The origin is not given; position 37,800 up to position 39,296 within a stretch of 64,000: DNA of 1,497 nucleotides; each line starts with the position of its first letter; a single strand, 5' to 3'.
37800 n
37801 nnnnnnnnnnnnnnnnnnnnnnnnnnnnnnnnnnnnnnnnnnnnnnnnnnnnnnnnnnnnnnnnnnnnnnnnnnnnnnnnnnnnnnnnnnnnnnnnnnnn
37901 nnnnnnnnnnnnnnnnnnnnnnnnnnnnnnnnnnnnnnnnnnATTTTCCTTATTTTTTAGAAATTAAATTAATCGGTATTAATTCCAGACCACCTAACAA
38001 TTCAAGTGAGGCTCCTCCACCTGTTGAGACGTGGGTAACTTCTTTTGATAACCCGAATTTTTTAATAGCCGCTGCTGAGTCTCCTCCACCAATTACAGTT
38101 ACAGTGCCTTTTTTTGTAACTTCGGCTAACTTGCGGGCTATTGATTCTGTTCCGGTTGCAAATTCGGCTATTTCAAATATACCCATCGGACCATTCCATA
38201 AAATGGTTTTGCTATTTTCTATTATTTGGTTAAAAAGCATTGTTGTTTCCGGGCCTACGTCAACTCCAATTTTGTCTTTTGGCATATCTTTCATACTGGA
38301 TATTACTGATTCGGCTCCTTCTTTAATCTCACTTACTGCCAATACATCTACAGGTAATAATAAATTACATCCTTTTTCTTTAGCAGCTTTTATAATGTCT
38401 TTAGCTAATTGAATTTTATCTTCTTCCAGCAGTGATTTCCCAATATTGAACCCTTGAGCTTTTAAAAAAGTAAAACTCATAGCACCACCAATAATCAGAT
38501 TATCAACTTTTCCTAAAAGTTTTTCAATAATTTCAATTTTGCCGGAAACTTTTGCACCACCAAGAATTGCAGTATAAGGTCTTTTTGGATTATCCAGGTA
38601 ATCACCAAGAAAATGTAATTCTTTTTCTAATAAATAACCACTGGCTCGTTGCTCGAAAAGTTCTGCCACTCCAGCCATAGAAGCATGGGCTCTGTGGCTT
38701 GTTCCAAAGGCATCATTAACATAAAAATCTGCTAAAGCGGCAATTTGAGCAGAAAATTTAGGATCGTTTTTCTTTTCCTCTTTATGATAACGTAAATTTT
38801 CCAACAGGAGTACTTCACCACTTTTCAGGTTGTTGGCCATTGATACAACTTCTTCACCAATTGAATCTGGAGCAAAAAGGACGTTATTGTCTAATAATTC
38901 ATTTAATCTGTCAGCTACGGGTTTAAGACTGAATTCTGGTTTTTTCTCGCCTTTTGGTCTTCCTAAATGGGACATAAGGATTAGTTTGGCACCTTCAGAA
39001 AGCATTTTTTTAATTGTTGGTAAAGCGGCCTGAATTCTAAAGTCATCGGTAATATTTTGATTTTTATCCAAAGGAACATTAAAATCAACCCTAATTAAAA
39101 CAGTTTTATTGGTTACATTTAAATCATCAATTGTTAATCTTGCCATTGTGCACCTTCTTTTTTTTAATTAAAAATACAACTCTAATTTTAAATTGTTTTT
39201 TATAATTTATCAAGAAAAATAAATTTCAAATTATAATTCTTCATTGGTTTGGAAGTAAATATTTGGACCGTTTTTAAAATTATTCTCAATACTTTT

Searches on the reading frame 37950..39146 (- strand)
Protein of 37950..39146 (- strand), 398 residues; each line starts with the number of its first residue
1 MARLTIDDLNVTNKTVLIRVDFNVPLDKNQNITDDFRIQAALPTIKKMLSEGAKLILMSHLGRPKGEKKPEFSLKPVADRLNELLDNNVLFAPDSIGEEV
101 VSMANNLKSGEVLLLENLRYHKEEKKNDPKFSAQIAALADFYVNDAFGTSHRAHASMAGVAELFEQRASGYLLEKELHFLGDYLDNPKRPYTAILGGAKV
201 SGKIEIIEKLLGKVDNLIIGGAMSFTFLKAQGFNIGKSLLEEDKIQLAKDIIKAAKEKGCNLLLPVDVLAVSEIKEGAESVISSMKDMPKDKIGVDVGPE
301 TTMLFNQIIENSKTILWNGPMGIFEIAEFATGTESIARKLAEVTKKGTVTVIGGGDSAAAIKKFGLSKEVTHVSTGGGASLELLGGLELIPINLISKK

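Call 64: list_cluster_members(proteins=[window:37950-39146:-, window:37181-37942:-, window:39356-41533:-, window:31196-32896:-, window:33315-34877:-, window:44629-45783:+, window:45780-46691:+])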
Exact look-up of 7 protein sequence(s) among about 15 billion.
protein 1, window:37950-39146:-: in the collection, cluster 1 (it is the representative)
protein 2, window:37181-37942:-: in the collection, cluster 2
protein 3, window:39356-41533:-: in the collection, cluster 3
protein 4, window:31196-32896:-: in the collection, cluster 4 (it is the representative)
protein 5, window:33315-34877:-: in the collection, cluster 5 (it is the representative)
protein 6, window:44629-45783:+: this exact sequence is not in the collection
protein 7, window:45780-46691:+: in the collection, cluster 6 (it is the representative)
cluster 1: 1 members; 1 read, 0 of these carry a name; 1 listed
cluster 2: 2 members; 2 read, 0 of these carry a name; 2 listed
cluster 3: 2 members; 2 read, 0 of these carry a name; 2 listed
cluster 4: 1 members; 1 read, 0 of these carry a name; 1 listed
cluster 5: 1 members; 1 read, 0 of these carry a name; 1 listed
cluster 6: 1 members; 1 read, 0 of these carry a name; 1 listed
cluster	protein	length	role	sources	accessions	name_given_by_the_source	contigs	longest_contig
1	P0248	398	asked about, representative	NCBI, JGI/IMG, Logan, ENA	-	-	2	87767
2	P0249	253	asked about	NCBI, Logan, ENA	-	-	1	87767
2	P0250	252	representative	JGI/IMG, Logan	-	-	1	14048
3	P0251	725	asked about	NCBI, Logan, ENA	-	-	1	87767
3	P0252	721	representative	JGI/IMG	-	-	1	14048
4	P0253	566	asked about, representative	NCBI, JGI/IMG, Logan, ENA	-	-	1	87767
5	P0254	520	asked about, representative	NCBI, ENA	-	-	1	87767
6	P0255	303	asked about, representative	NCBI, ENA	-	-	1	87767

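Call 65: find_homologous_proteins(query=window:37950-39146:-, max_evalue=1e-60)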
Query window:37950-39146:- (398 aa): 8000 proteins with E <= 1e-60 among 8000 candidates; the best 120 are listed.
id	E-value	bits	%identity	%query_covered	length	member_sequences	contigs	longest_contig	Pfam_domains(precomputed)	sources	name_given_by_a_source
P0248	1.3e-252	856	100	100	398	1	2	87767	PF00162.25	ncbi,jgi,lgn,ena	-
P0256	4.4e-188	643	71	100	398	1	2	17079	PF00162.25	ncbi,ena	-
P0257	4.4e-188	643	71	100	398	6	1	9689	PF00162.25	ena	-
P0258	4.9e-187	640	72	100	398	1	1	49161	PF00162.25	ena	-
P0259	5.0e-187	640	72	100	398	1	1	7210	PF00162.25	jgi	-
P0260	4.2e-186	637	71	100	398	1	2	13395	PF00162.25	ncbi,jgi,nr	ncbi:MAG TPA: phosphoglycerate kinase [Candidatus Marinimicrobia bacterium]|nr:phosphoglycerate kina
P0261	4.6e-186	637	72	100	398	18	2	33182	PF00162.25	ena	-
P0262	7.8e-186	636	71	100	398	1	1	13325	PF00162.25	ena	-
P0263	1.6e-185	635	70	100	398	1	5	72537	PF00162.25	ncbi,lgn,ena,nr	ncbi:MAG: phosphoglycerate kinase [Candidatus Marinimicrobia bacterium]|nr:phosphoglycerate kinase [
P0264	2.1e-185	635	71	100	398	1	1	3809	PF00162.25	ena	-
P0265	8.3e-185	633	71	100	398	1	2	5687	PF00162.25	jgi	-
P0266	1.1e-184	632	71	100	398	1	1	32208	PF00162.25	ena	-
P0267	1.2e-184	632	71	100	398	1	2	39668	PF00162.25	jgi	-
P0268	1.3e-184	632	70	99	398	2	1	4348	PF00162.25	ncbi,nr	ncbi:MAG: phosphoglycerate kinase [Candidatus Marinimicrobia bacterium]|nr:phosphoglycerate kinase [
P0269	1.4e-184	632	70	100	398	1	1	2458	PF00162.25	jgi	-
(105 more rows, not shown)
